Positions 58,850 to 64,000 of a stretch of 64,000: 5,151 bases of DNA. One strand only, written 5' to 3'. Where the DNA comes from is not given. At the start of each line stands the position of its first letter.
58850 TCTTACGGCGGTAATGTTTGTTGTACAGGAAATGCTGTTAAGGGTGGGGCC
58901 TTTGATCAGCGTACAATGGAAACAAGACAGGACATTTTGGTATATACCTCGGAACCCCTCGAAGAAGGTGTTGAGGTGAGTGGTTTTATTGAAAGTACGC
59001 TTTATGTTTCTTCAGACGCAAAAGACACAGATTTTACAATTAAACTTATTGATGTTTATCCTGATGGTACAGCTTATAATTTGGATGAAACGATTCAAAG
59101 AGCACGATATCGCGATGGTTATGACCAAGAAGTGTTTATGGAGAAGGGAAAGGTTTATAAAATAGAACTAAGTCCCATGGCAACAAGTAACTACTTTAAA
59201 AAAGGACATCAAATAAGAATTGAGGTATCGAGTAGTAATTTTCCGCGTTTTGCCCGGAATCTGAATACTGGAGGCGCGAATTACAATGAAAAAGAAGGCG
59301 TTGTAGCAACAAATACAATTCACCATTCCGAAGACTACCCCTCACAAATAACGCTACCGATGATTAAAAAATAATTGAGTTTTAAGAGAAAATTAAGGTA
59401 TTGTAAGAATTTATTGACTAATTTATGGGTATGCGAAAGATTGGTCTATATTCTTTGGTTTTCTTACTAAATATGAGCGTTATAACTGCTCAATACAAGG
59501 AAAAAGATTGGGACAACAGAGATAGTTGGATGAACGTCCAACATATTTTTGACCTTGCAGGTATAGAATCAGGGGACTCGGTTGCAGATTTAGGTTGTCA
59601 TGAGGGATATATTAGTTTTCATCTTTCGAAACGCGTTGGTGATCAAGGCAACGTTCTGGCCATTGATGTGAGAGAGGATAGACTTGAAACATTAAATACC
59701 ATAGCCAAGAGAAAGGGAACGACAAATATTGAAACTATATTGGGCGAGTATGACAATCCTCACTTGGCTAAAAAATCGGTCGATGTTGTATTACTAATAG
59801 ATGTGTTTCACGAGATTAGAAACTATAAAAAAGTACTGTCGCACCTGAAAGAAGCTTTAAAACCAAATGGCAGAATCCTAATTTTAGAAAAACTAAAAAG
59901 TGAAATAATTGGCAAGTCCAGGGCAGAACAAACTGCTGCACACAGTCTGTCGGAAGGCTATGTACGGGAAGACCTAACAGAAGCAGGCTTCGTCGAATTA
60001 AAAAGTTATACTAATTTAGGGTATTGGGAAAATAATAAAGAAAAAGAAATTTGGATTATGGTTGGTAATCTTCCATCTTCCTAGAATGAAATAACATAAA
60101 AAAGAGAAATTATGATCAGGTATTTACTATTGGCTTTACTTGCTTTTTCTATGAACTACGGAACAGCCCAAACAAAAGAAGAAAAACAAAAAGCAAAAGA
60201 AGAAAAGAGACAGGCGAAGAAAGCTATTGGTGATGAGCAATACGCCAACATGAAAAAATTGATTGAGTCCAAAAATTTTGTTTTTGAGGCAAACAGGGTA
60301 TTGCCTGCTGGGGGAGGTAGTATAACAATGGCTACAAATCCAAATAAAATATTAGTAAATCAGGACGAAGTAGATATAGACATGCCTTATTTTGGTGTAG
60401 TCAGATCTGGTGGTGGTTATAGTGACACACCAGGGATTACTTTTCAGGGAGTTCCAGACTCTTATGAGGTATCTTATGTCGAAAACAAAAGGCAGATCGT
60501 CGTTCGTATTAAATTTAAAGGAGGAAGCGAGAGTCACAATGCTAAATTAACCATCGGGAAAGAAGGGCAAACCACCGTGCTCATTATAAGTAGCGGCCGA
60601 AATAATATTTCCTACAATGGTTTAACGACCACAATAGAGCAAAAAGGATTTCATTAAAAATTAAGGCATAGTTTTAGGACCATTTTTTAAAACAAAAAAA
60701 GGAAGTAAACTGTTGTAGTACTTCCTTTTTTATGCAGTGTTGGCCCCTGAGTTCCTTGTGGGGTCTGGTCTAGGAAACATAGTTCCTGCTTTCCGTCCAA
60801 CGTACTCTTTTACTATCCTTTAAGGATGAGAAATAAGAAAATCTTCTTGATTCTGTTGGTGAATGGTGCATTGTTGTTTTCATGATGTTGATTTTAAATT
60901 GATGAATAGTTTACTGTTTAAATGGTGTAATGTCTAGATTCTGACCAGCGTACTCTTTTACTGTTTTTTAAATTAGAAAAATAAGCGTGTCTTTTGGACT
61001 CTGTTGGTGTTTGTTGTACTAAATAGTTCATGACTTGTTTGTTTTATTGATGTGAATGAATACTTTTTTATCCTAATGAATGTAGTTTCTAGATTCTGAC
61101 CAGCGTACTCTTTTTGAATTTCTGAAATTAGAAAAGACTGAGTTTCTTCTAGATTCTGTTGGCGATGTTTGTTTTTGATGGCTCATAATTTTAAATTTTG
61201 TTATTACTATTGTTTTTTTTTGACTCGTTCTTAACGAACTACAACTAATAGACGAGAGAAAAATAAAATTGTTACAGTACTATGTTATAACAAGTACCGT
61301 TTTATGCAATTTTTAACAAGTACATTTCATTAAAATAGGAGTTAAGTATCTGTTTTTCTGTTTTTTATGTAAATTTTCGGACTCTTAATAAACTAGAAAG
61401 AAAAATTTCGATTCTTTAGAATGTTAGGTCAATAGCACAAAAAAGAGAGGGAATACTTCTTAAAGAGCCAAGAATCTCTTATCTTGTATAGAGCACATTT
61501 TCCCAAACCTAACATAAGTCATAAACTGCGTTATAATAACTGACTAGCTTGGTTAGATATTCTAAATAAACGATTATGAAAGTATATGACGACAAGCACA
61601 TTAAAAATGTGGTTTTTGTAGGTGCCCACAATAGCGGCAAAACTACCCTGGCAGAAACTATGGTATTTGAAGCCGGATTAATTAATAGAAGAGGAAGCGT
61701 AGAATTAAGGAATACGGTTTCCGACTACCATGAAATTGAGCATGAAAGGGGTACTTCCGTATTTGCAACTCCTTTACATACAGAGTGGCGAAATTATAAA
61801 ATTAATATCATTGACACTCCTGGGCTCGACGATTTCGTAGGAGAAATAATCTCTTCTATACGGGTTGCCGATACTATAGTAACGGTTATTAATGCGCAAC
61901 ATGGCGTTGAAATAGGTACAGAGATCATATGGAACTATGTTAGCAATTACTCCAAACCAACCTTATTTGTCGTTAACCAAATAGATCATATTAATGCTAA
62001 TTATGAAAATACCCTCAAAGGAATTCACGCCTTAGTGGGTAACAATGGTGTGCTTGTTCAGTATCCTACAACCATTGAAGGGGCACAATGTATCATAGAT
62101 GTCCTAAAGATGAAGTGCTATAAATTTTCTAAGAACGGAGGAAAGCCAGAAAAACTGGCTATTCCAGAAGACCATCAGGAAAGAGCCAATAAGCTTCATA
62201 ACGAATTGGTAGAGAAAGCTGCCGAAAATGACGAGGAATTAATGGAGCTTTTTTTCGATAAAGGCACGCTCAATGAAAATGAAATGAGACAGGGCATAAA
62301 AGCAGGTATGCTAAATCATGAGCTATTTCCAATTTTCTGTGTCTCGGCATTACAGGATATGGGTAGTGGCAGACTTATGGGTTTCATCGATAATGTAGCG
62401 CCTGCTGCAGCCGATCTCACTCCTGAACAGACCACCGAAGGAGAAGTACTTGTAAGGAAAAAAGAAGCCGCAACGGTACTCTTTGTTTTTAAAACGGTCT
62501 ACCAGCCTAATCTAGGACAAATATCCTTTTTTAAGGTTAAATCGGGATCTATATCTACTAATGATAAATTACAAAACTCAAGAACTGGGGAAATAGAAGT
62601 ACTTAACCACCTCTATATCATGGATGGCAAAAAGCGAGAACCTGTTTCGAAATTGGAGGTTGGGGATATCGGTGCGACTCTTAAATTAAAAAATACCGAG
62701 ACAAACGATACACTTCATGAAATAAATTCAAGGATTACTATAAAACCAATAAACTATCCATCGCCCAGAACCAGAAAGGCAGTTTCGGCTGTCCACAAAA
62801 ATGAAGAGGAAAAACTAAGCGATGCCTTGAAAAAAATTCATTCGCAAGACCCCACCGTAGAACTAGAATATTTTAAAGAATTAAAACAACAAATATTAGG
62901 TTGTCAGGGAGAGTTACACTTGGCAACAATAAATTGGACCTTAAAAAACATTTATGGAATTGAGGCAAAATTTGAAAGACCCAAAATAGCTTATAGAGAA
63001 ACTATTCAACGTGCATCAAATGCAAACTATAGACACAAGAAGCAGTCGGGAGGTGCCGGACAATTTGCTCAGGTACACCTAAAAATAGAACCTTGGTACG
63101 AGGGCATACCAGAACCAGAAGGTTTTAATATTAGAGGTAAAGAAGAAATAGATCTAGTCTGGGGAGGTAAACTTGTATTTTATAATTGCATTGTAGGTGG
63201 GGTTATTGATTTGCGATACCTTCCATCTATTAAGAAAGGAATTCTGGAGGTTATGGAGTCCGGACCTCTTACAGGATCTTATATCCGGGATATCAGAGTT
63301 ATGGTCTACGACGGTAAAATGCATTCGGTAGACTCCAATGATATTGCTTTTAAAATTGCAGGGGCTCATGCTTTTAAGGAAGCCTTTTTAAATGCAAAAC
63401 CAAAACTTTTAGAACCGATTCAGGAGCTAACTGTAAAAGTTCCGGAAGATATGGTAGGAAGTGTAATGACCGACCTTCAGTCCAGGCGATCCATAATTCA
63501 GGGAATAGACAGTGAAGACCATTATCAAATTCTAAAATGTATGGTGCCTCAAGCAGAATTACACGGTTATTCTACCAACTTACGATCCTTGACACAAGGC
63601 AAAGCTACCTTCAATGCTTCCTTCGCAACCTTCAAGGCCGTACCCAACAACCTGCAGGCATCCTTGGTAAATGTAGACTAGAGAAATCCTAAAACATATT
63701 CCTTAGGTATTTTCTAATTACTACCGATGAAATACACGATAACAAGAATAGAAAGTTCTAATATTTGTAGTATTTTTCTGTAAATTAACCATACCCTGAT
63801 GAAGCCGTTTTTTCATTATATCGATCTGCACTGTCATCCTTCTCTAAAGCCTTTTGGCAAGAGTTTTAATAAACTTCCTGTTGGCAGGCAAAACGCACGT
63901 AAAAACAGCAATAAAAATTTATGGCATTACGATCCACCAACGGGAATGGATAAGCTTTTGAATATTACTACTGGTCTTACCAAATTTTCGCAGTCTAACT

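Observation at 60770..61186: Three unannotated tandem 37-codon ORFs encoding paralogous, strongly basic peptides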

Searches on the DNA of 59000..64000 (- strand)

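Call 5: search_rna_families(source=window, start=59000, end=64000, threshold=evalue, max_evalue=1)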
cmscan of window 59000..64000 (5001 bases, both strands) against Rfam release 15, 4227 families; matches with E-value up to 1: 0.
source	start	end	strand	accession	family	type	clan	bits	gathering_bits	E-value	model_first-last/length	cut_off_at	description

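Call 60: search_rna_families(sources=[L091, L113, L109, L103, L095, L108, L100, L118, L003, L030], threshold=gathering)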
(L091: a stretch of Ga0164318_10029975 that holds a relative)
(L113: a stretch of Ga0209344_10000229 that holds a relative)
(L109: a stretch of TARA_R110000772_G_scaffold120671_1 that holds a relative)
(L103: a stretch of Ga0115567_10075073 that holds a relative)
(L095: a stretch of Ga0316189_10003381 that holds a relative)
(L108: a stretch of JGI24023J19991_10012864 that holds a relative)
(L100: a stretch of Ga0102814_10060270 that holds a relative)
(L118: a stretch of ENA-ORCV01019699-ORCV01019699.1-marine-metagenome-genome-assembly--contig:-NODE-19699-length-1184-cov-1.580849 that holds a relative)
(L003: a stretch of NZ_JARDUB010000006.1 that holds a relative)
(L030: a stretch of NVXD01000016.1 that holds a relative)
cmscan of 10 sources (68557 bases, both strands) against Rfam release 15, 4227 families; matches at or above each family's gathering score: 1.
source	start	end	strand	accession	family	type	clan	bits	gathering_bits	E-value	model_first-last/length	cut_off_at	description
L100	227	325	-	RF01725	SAM-I-IV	Cis-reg; riboswitch;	CL00012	58.6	41.1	4.7e-07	1-99/99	no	SAM-I/IV (S-adenosyl methionine) riboswitch aptamer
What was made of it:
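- On Structured sRNA or Rfam family: Calls 5 and 60: no Rfam match in the window region or in 10 related loci.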

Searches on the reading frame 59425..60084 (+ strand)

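Call 4: search_protein_families(library=pfam, proteins=[window:59425-60084:+], max_evalue=1)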
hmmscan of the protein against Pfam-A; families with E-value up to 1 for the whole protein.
window:59425-60084:+ (219 aa): 24 families
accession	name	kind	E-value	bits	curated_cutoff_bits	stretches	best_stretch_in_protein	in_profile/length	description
PF13847.12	Methyltransf_31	-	5.2e-19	68.8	27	1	47-172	1-129/145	Methyltransferase domain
PF13649.12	Methyltransf_25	-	2e-14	54.5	27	1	53-149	1-97/97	Methyltransferase domain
PF01209.24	Ubie_methyltran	-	3.8e-13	49.8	20.1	1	34-166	34-164/233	ubiE/COQ5 methyltransferase family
PF08242.18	Methyltransf_12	-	4.6e-13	50.2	30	1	55-151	2-98/98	Methyltransferase domain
PF08241.18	Methyltransf_11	-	1e-12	48.9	21.2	1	55-153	2-95/95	Methyltransferase domain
PF13489.12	Methyltransf_23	-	3.4e-09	37.1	27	1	47-159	20-122/164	Methyltransferase domain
PF08003.17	Methyltransf_9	-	2.1e-06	27.4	23.8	1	28-157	97-220/315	Protein of unknown function (DUF1698)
PF01269.23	Fibrillarin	-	8.8e-06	25.5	27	1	44-174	66-193/227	Fibrillarin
PF02353.26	CMAS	-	2.6e-05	24.1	27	1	35-154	48-165/273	Mycolic acid cyclopropane synthetase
PF13578.12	Methyltransf_24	-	2.8e-05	25.4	26.3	1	56-153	3-102/105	Methyltransferase domain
PF01728.25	FtsJ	-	3.9e-05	24.1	24.1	1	40-132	11-104/181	FtsJ-like methyltransferase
PF05175.20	MTS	-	4.3e-05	23.7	23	1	50-155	32-140/170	Methyltransferase small domain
PF13679.12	Methyltransf_32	-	4.8e-05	23.8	27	1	50-113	26-93/143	Methyltransferase domain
PF03848.20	TehB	-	0.00012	22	20.4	1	47-158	28-137/193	Tellurite resistance protein TehB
PF12847.13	Methyltransf_18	-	0.00016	22.1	27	1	47-122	12-86/151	Methyltransferase domain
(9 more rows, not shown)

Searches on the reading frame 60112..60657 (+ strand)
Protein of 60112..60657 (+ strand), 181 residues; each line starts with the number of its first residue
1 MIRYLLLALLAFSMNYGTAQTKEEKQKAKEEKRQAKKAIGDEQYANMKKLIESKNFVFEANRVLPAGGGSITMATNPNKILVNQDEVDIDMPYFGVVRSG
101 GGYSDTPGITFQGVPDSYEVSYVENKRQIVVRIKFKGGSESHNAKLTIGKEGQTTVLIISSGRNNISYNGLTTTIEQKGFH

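Call 4: search_protein_families(library=pfam, proteins=[window:60112-60657:+], max_evalue=1)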
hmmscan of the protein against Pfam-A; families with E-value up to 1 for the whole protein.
window:60112-60657:+ (181 aa): 1 family
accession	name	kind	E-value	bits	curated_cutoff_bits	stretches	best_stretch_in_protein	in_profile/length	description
PF14059.11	DUF4251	-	7.7e-28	97.6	27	1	41-170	4-131/133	Domain of unknown function (DUF4251)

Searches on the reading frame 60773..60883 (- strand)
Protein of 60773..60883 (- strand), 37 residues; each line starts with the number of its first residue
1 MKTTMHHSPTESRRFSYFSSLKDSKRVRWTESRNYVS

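Call 4: search_protein_families(library=pfam, proteins=[window:60773-60883:-], max_evalue=1)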
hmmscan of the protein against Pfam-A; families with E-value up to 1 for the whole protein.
seq(37 aa): 0 families

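Call 6: search_protein_families(library=ncbifam, proteins=[window:60773-60883:-], max_evalue=1)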
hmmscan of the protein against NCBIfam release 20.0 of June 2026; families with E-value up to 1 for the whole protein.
seq(37 aa): 0 families

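Call 89: search_protein_families(library=padloc, proteins=[window:60773-60883:-], max_evalue=1)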
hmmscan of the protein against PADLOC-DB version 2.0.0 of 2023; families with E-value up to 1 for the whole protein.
seq(37 aa): 0 families

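Call 90: search_protein_families(library=phrogs, proteins=[window:60773-60883:-], max_evalue=1)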
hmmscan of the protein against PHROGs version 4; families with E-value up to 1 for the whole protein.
seq(37 aa): 0 families
